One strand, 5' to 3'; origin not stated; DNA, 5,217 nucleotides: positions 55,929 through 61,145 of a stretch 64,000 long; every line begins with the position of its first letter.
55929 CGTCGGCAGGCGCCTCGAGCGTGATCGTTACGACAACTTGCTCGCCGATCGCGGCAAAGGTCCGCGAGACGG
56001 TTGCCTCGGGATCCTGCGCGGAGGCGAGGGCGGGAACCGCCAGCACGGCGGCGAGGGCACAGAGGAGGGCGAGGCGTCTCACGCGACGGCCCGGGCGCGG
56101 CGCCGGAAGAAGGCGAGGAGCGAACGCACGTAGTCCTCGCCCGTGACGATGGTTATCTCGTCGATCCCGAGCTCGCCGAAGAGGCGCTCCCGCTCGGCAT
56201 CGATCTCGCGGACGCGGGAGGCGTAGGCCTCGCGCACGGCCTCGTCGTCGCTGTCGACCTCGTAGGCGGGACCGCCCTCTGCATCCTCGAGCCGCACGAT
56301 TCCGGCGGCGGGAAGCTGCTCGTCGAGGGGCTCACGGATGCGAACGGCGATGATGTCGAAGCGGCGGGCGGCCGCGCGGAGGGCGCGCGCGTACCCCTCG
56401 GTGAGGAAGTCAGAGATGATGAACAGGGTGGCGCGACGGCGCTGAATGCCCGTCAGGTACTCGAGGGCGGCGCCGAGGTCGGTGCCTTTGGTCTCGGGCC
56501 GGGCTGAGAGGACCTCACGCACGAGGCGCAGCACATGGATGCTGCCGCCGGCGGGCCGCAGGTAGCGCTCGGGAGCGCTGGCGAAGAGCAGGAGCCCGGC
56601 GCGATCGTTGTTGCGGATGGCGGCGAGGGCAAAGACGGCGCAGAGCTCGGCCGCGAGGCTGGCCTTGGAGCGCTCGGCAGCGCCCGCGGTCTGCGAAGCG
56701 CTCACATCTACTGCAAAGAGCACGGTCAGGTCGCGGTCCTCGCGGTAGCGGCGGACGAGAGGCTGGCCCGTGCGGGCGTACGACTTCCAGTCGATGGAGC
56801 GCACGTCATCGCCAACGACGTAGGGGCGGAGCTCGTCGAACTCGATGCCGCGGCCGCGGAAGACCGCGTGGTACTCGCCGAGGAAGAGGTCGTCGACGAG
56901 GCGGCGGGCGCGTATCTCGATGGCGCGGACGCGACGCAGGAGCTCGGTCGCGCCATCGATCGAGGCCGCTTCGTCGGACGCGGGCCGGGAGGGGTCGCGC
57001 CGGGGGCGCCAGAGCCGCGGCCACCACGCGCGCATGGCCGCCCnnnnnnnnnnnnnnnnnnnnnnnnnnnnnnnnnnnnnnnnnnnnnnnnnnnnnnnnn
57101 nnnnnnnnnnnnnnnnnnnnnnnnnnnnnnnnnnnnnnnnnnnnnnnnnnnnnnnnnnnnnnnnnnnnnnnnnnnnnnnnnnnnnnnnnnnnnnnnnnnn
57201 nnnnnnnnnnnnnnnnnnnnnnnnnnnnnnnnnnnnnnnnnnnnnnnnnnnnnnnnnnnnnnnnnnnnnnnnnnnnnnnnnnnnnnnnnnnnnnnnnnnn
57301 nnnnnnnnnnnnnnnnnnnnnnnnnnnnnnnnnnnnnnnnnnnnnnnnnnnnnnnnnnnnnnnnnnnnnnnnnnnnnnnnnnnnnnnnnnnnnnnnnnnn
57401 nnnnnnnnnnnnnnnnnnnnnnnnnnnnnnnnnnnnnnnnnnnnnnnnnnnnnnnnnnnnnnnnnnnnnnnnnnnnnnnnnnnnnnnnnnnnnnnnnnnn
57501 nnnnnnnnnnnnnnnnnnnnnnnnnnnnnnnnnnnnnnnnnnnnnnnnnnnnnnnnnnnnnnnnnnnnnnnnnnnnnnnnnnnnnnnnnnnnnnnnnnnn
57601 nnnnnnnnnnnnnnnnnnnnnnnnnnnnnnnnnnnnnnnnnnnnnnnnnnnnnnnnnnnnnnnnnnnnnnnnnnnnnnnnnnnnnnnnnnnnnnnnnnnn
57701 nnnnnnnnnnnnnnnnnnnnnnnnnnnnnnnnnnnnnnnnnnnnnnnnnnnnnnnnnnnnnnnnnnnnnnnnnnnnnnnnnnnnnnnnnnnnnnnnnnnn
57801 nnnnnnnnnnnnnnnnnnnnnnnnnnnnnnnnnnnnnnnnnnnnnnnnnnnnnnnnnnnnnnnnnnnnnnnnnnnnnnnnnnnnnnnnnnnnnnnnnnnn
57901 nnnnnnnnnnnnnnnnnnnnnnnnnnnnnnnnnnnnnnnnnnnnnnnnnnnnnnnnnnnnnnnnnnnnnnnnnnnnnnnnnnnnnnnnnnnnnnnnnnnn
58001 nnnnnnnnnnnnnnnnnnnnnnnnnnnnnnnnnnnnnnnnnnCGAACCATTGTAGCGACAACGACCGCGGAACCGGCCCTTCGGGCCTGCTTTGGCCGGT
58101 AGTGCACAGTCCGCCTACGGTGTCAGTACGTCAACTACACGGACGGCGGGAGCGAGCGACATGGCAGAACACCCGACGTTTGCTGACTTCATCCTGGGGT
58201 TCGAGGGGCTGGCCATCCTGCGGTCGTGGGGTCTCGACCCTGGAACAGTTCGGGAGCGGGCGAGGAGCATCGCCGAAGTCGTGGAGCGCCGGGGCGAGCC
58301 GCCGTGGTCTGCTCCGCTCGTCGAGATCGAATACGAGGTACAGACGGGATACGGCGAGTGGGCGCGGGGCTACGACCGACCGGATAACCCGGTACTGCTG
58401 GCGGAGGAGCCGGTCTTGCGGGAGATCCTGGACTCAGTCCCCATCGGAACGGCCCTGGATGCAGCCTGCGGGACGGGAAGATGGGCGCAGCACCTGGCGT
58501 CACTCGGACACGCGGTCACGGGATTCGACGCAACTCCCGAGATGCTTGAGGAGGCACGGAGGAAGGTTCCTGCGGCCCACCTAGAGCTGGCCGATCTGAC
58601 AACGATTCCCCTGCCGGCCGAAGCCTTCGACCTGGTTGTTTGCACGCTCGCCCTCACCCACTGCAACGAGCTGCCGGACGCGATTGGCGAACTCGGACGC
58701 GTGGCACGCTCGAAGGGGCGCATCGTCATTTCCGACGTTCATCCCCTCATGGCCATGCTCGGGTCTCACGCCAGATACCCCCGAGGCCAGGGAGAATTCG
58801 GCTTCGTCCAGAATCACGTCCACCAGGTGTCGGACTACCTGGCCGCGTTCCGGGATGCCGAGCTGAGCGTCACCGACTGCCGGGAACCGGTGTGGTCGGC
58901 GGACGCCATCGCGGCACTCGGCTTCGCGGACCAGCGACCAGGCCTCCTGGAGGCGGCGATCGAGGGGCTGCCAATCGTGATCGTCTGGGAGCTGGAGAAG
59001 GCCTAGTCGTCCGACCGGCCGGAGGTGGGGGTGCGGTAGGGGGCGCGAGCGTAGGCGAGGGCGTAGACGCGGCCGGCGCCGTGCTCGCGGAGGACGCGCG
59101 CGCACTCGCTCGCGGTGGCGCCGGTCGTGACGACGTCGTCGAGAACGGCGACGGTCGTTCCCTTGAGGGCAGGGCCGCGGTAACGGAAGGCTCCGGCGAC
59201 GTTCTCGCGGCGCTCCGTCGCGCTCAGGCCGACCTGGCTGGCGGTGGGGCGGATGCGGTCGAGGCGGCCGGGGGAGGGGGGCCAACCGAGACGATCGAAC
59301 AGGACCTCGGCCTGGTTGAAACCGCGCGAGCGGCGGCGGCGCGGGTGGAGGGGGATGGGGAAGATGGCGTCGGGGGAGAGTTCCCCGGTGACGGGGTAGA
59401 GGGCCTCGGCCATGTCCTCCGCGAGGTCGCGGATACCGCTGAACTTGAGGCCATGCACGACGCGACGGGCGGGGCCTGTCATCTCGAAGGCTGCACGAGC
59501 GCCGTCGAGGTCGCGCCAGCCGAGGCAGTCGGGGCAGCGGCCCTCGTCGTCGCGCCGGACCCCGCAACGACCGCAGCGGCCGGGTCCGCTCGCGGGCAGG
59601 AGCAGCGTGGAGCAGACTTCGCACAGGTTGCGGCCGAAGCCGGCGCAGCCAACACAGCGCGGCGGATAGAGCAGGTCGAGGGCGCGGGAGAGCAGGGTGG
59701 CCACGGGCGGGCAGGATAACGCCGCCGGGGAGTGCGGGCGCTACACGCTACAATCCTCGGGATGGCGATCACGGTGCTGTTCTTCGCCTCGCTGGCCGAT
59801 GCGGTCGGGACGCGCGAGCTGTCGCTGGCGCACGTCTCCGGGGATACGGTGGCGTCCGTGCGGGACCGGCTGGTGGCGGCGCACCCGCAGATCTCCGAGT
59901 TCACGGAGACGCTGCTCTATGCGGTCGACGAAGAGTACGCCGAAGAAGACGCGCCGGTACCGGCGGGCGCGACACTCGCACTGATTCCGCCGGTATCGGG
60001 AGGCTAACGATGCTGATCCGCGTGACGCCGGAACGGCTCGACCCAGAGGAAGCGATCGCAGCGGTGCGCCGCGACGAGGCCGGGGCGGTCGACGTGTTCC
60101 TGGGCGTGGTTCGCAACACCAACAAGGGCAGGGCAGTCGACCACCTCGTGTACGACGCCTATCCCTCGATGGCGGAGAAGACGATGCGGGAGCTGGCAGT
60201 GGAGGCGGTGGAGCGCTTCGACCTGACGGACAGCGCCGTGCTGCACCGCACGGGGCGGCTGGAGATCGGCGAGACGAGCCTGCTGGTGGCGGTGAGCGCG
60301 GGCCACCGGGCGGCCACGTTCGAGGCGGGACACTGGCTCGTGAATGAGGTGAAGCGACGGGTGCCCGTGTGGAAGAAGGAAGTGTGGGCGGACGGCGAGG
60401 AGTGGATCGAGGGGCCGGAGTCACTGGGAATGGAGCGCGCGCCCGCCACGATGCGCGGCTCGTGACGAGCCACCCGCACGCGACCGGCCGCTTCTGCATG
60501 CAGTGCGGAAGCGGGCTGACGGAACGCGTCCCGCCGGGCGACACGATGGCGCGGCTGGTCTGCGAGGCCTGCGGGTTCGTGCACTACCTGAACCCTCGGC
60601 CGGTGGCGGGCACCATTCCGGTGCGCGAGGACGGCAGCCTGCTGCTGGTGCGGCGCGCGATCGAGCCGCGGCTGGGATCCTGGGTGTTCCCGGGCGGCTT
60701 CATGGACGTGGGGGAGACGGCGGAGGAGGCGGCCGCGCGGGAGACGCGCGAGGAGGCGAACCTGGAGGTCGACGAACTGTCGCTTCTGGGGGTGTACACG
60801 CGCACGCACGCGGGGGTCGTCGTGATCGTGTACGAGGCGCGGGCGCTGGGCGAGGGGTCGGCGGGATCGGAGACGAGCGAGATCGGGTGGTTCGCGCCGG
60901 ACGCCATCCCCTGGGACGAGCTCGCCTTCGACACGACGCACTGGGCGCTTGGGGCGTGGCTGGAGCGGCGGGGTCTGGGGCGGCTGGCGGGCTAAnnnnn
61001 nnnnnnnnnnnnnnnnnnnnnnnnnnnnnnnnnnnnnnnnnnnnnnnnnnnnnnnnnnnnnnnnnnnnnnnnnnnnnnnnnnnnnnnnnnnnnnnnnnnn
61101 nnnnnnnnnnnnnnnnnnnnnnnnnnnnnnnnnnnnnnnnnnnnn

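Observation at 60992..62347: Helicase-loader homolog made of two complete DnaC/DnaI-type AAA+ modules in one chain, behind an N-terminal Cys4 motif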

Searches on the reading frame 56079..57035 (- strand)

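Call 68: search_protein_families(library=pfam, proteins=[window:56079-57035:-], max_evalue=0.001)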
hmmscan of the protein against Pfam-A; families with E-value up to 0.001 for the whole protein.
window:56079-57035:- (318 aa): 2 families
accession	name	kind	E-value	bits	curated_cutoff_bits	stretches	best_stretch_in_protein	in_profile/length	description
PF01882.25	DUF58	-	9.6e-69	231.3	23.4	1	68-277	1-212/216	Protein of unknown function DUF58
PF13519.12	VWA_2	-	2.3e-11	44.7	27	1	105-210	1-106/107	von Willebrand factor type A domain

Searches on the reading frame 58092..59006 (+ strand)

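Call 68: search_protein_families(library=pfam, proteins=[window:58092-59006:+], max_evalue=0.001)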
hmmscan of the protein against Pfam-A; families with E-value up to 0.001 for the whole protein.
window:58092-59006:+ (304 aa): 7 families
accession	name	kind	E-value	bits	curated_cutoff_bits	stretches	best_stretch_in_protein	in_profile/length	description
PF08241.18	Methyltransf_11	-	1.1e-21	77.7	21.2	1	122-213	1-95/95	Methyltransferase domain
PF13649.12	Methyltransf_25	-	1.1e-19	71.3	27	1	122-209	2-97/97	Methyltransferase domain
PF13847.12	Methyltransf_31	-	2.7e-14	53.5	27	1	120-222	6-121/145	Methyltransferase domain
PF13489.12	Methyltransf_23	-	1.9e-12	47.7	27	1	119-256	24-157/164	Methyltransferase domain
PF08242.18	Methyltransf_12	-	5.8e-12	46.6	30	1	122-211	1-98/98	Methyltransferase domain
PF01209.24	Ubie_methyltran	-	7e-05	22.7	20.1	1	120-215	50-153/233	ubiE/COQ5 methyltransferase family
PF05148.21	Methyltransf_8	-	8.9e-05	22.9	27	1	123-253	78-193/219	Hypothetical methyltransferase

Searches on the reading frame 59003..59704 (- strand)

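Call 68: search_protein_families(library=pfam, proteins=[window:59003-59704:-], max_evalue=0.001)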
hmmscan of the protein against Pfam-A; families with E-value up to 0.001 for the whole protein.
window:59003-59704:- (233 aa): 2 families
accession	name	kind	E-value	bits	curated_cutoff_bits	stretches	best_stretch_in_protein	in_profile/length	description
PF18912.6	DZR_2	-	1.7e-08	34.6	27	1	8-61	1-56/56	Double zinc ribbon domain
PF00156.33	Pribosyltran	-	0.00083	19.1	26.3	0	176-215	81-120/158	Phosphoribosyl transferase domain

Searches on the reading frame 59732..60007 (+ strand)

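Call 68: search_protein_families(library=pfam, proteins=[window:59732-60007:+], max_evalue=0.001)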
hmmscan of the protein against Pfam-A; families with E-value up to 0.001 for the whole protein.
window:59732-60007:+ (91 aa): 1 family
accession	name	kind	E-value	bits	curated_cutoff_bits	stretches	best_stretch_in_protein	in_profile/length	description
PF02597.26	ThiS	-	6.3e-12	46.3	22.5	1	15-91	1-76/76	ThiS family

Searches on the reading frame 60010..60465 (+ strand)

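Call 68: search_protein_families(library=pfam, proteins=[window:60010-60465:+], max_evalue=0.001)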
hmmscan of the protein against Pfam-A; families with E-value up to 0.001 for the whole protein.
window:60010-60465:+ (151 aa): 1 family
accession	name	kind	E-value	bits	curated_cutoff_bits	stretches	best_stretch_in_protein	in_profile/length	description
PF02391.22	MoaE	-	1.7e-36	125.3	23.4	1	5-117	1-114/114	MoaE protein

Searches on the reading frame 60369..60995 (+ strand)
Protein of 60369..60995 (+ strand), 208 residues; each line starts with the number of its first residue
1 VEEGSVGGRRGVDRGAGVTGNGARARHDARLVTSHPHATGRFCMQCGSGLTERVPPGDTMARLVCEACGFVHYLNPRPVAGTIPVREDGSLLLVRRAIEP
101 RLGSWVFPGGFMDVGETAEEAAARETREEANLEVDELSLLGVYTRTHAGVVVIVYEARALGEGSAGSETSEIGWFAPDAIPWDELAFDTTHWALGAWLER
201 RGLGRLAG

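Call 68: search_protein_families(library=pfam, proteins=[window:60369-60995:+], max_evalue=0.001)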
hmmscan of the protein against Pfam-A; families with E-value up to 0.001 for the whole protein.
window:60369-60995:+ (208 aa): 3 families
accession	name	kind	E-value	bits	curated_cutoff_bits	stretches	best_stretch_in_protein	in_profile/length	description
PF00293.34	NUDIX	-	1.4e-21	77.3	21.1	1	76-184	2-120/134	NUDIX domain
PF14803.11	Zn_ribbon_Nudix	-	1.2e-14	54.4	25.6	1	41-73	1-33/34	Nudix N-terminal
PF14815.12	NUDIX_4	-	8.5e-05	22.8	35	1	86-187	7-103/113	NUDIX domain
